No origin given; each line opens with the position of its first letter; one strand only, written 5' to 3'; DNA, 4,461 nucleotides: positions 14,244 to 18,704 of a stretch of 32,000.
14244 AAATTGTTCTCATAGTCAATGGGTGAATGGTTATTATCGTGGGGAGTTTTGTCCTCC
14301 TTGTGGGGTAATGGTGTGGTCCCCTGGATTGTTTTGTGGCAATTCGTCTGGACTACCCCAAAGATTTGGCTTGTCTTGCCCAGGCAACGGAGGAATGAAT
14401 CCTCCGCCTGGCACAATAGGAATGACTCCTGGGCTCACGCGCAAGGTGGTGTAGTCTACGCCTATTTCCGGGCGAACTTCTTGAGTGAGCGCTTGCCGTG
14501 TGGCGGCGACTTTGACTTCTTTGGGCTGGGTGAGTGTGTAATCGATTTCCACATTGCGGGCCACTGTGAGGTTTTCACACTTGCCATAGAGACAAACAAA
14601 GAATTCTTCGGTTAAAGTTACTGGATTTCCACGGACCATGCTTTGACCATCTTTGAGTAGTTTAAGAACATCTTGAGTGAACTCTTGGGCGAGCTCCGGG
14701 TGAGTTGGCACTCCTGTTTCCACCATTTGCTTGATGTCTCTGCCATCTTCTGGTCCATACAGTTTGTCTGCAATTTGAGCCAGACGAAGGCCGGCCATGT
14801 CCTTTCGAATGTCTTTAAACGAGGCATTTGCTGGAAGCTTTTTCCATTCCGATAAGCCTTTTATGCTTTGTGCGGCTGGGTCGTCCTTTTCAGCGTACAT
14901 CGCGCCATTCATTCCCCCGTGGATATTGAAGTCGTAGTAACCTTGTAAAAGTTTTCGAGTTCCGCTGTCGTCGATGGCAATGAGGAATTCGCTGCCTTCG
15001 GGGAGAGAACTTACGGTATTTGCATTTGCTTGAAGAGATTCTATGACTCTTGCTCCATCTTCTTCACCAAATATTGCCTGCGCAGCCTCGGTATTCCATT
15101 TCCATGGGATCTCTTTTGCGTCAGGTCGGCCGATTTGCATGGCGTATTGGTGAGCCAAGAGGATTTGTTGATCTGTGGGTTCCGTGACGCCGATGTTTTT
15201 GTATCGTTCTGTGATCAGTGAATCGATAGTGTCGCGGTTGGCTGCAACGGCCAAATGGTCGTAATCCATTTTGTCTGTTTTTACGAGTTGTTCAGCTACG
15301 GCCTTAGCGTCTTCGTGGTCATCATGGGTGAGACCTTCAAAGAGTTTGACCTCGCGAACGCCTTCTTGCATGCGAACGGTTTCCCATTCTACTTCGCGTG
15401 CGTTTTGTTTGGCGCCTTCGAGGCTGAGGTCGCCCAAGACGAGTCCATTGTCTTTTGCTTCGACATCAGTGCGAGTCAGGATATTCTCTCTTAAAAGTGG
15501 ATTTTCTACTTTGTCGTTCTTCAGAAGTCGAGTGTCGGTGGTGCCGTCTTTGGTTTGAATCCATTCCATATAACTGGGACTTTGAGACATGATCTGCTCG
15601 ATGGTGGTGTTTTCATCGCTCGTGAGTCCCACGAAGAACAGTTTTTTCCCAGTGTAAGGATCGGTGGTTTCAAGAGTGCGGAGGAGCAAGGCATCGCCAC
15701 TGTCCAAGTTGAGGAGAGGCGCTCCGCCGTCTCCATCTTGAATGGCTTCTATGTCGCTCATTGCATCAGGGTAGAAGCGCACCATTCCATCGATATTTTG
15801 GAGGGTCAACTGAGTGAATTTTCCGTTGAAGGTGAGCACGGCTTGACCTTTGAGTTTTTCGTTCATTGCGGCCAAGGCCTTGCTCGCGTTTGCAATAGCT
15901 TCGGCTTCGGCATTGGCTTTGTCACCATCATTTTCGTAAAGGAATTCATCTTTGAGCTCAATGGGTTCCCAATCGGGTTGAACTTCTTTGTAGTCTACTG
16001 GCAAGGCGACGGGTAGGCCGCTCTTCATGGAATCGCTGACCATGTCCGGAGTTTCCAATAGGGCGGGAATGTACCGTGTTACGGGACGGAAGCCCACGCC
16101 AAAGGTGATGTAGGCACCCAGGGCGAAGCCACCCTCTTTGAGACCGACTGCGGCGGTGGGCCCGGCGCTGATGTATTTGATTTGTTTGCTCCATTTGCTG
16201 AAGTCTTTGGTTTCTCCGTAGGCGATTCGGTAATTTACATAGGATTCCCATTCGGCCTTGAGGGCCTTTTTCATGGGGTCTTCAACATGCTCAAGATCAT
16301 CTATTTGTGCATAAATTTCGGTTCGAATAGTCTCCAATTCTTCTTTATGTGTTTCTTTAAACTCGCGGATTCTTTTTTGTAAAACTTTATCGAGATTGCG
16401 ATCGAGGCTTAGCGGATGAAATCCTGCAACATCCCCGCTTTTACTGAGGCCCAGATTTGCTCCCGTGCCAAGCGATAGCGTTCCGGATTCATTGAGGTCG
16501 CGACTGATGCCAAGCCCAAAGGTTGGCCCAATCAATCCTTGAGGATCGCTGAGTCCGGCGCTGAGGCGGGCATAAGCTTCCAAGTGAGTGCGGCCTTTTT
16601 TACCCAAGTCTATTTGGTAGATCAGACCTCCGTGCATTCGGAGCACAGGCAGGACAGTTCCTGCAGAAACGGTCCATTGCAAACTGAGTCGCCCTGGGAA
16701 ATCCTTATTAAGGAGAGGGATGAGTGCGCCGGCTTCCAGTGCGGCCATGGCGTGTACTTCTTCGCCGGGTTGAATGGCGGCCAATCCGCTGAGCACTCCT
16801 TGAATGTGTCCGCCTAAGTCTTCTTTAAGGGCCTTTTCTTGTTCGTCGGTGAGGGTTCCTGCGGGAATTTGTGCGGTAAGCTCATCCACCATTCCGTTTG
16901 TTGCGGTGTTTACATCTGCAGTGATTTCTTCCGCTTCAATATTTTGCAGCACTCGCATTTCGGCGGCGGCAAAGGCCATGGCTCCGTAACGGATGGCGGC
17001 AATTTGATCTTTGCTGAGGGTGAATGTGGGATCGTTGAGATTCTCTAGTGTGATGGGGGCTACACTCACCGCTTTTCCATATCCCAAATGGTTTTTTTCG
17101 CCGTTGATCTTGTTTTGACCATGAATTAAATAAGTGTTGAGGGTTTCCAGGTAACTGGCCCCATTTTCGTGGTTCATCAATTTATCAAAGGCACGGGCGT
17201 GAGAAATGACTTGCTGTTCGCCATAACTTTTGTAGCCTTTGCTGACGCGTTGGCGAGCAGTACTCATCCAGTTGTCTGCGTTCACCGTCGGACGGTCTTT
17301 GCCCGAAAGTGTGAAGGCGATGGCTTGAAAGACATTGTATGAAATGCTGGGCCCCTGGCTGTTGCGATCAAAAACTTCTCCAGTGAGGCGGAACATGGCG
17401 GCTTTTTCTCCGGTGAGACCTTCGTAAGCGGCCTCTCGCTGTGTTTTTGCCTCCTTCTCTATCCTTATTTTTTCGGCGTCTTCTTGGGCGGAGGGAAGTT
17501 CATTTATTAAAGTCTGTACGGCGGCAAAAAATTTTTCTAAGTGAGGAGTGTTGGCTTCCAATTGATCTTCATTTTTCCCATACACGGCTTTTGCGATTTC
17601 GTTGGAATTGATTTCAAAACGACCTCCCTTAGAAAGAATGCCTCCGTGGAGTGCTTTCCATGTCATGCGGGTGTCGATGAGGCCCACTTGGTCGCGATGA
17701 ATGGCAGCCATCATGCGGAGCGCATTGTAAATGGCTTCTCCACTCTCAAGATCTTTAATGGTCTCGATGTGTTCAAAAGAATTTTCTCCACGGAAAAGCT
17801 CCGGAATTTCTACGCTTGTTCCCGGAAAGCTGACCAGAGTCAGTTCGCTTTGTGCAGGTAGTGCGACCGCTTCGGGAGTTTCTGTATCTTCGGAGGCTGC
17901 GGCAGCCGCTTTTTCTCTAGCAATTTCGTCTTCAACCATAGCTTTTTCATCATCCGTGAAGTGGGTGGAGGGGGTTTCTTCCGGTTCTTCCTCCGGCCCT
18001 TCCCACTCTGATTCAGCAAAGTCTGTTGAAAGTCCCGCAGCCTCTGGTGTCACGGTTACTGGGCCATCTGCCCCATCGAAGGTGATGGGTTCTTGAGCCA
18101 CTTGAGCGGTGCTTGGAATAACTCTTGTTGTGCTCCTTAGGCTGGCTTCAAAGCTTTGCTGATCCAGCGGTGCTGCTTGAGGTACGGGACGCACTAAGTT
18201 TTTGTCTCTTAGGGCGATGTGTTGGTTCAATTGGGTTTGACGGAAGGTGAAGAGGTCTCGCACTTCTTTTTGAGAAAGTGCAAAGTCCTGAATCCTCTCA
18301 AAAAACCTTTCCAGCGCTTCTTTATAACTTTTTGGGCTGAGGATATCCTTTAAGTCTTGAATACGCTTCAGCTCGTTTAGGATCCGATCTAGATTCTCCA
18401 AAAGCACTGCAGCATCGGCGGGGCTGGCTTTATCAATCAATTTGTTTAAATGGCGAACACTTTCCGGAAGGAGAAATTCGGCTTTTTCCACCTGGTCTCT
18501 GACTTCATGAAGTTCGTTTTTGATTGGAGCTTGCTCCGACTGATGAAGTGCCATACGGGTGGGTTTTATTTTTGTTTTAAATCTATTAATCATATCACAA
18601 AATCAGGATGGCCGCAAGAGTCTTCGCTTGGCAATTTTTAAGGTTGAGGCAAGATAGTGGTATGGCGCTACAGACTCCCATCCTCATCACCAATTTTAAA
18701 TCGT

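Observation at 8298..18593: Giant-gene cassette: 1438-aa protein, 50-aa lipoprotein and 1605-aa secreted hyperacidic protein, packed head-to-tail into holA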

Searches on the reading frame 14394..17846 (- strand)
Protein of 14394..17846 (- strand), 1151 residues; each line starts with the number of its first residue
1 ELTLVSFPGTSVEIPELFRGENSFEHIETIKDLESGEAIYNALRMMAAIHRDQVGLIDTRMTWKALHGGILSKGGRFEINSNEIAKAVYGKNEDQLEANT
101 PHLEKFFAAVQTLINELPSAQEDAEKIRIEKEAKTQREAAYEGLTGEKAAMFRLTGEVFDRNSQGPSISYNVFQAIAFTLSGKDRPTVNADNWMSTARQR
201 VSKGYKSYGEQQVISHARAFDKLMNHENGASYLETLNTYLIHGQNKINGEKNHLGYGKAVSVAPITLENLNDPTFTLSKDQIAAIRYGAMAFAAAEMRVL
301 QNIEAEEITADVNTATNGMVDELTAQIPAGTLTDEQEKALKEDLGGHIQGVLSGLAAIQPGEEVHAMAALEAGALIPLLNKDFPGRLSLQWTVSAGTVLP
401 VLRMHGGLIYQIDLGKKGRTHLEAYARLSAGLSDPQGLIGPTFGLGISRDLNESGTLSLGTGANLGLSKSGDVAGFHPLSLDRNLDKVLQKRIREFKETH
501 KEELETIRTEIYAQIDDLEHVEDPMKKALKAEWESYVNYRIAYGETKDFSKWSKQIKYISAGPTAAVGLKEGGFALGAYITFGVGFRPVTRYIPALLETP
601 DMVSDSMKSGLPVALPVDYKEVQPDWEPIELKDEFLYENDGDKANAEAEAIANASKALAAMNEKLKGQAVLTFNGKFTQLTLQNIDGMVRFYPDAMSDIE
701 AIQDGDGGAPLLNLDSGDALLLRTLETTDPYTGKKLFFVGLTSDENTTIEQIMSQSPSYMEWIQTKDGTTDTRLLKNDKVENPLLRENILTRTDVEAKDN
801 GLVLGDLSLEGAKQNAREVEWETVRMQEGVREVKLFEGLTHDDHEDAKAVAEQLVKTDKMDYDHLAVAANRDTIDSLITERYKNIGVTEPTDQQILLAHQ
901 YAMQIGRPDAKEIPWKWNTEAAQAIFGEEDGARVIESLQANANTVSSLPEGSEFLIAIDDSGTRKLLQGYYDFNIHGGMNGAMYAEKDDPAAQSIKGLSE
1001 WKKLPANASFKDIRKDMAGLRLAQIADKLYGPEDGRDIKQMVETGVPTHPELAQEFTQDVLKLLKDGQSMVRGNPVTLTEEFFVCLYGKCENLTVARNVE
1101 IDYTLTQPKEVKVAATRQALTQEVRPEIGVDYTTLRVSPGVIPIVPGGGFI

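Call 68: predict_structure(alignment_id=A7)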
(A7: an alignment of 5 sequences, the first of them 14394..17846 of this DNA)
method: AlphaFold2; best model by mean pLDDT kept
length: 1151 residues; sequences in the alignment: 5
mean_pLDDT: 40.7   pTM: 0.23
mean pLDDT of the five models: 40.7, 40.0, 38.5, 38.2, 37.7
residues with pLDDT >= 90: 0; 70-90: 80; 50-70: 260; < 50: 811
segments of 3 or more residues with pLDDT < 50: 1-10, 20-32, 51-76, 91-100, 130-232, 251-256, 286-320, 322-333, 335-489, 518-522, 524-526, 542-547, 549-687, 702-736, 745-748, 764-770, 779-839, 866-869, 907-914, 939-953, 955-1005, 1015-1025, 1074-1151
pLDDT, mean of each block of 10 residues (from residue 1): 32 53 41 58 58 40 44 47 55 45 61 67 56 38 30 25 25 28 26 26 25 28 36 58 62 49 68 51 53 30 27 40 43 44 36 30 31 26 24 23 25 26 24 20 25 24 20 20 35 69 69 51 45 54 47 36 23 20 20 25 28 26 24 29 37 32 24 22 39 57 41 39 43 47 52 62 47 55 29 26 28 25 24 35 77 78 52 78 80 70 54 51 55 55 34 41 38 25 36 27 47 48 53 70 69 76 58 48 27 28 29 22 22 22 21 28
secondary structure, 60 per line:
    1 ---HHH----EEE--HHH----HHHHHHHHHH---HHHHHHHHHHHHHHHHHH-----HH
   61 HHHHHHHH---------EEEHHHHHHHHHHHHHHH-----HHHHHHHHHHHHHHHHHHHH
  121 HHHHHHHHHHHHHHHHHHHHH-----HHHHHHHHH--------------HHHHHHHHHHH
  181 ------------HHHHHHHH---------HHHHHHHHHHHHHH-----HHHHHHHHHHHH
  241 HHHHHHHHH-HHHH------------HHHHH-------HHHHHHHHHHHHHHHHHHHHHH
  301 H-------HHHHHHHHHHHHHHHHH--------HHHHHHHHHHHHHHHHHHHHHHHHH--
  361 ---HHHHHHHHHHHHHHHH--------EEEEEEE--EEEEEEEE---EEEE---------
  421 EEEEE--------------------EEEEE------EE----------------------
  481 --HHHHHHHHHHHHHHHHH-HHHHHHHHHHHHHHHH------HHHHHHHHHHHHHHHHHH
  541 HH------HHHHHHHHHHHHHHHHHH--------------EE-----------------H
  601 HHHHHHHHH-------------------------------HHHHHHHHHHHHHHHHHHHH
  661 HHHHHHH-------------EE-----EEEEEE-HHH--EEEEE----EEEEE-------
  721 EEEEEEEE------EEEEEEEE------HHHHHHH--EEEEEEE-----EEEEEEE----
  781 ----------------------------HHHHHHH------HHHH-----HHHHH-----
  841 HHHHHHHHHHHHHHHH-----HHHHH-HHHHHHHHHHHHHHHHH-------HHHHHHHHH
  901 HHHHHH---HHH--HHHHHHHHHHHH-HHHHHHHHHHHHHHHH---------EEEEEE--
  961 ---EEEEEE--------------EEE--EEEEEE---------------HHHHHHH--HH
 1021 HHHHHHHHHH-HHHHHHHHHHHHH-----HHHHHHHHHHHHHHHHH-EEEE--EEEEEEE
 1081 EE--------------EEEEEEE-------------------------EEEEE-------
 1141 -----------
elements in order (helices of 4 or more, strands of 3 or more residues): E11-13 H23-32 H36-53 H59-68 E78-80 H81-95 H101-141 H147-155 H170-180 H193-200 H210-223 H229-249 H251-254 H267-271 H279-301 H309-325 H334-358 H364-379 E388-394 E397-404 E408-411 E421-425 E446-450 H483-499 H501-516 H523-542 H549-566 H600-609 H641-667 E688-693 E700-704 E709-713 E721-728 E735-742 H749-755 E758-764 E770-776 H809-815 H822-825 H831-835 H841-856 H862-866 H868-884 H892-906 H915-926 H928-943 E953-958 E964-969 E984-986 E989-994 H1010-1016 H1019-1030 H1032-1044 H1050-1066 E1068-1071 E1074-1082 E1097-1103 E1129-1133
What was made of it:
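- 14277..18554 (-): Giant A (1425 aa from M14; 1438 aa if the upstream ATG at 18593 is used). It has no signal peptide and no TM helix, 2 Cys and pI 4.9. It is predicted mostly helical with a few beta regions. It is the fastest-evolving gene of the locus. Call 68 (AF2 pLDDT 40.7, unusable).
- A is predicted mostly helical (call 68).
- Tried and rejected: A residues 250-1400 with 5 sequences: pLDDT 40.7 (call 68).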

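Call 90: fold_search(model_id=the predicted structure, library=pdb)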
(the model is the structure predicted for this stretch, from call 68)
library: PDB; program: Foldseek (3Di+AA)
matches with E <= 10: 110; with E <= 0.001: 0
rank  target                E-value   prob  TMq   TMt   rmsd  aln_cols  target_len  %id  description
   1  8iqh_H                1.6e-01  0.07  0.05  0.06  21.9       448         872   10  Structure of Full-Length AsfvPrimPol in Apo-Form (released 2023-07-26)
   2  8iqi_A                2.0e-01  0.07  0.06  0.07  23.0       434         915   10  Structure of Full-Length AsfvPrimPol in Complex-Form (released 2023-07-26)
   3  8iqh_K                2.3e-01  0.06  0.06  0.07  23.8       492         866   10  Structure of Full-Length AsfvPrimPol in Apo-Form (released 2023-07-26)
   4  8iqi_C                3.5e-01  0.07  0.05  0.06  22.9       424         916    9  Structure of Full-Length AsfvPrimPol in Complex-Form (released 2023-07-26)
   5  9l12_I                3.5e-01  0.04  0.05  0.06  31.1       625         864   12  Crystal structure of Cas12h ternary complex (released 2025-06-11)
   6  8y9n_A                3.5e-01  0.04  0.06  0.07  32.2       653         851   12  Cas12h1-crRNA-dsDNA ternary complex (released 2025-02-12)
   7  8ww7_E                3.6e-01  0.04  0.05  0.06  24.0       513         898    9  Structure of AMPPNP-Form AsfvPrimPol Dodecamer (released 2025-04-30)
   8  8iqi_B                6.5e-01  0.06  0.06  0.07  22.6       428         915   10  Structure of Full-Length AsfvPrimPol in Complex-Form (released 2023-07-26)
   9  9iwa_A                6.5e-01  0.04  0.05  0.06  22.1       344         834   12  Structure of apo AsfvPrimPol with dodecamer (released 2025-12-24)
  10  8iqh_B                6.5e-01  0.03  0.06  0.07  24.4       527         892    9  Structure of Full-Length AsfvPrimPol in Apo-Form (released 2023-07-26)
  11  7lbm_n                7.9e-01  0.08  0.04  0.11  20.8       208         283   15  Structure of the human Mediator-bound transcription pre-initiation complex (released 2021-03-24)
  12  8iqh_C                7.9e-01  0.03  0.06  0.07  24.0       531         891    9  Structure of Full-Length AsfvPrimPol in Apo-Form (released 2023-07-26)
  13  8iqh_D                1.0e+00  0.04  0.06  0.07  21.8       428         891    9  Structure of Full-Length AsfvPrimPol in Apo-Form (released 2023-07-26)
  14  9fqr_Xy               1.1e+00  0.05  0.06  0.03  37.1       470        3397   11  96-nm repeat of axonemal doublet microtubules from bovine sperm (released 2025-03-26)
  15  3zdt_A                1.1e+00  0.08  0.05  0.12  16.6       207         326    8  Crystal structure of basic patch mutant FAK FERM domain FAK31- 405 K216A, K218A, R221A, K222A (released 2012-12-12)
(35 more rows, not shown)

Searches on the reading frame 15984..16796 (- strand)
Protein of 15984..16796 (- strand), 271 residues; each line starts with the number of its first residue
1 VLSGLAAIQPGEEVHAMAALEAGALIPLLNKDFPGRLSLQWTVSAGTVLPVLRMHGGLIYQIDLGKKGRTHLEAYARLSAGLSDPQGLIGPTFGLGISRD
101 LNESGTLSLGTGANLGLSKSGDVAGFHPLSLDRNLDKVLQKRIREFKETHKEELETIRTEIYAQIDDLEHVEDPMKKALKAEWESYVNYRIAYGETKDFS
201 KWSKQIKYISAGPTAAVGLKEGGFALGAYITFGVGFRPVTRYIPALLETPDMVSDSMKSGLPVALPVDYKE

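Call 84: search_protein_families(library=pfam, proteins=[window:15984-16796:-], max_evalue=10)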
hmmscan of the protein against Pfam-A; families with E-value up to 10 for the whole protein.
window:15984-16796:- (271 aa): 1 family
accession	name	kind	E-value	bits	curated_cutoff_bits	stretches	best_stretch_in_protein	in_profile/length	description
PF00306.32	ATP-synt_ab_C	-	0.32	11.8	27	1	134-184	74-124/126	ATP synthase alpha/beta chain, C terminal domain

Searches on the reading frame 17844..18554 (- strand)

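Call 84: search_protein_families(library=pfam, proteins=[window:17844-18554:-], max_evalue=10)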
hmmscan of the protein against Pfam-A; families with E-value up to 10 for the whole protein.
window:17844-18554:- (237 aa): 1 family
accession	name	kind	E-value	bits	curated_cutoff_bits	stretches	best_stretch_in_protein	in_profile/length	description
PF10136.14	SpecificRecomb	-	0.19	10.4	24.6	1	23-113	209-302/639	Site-specific recombinase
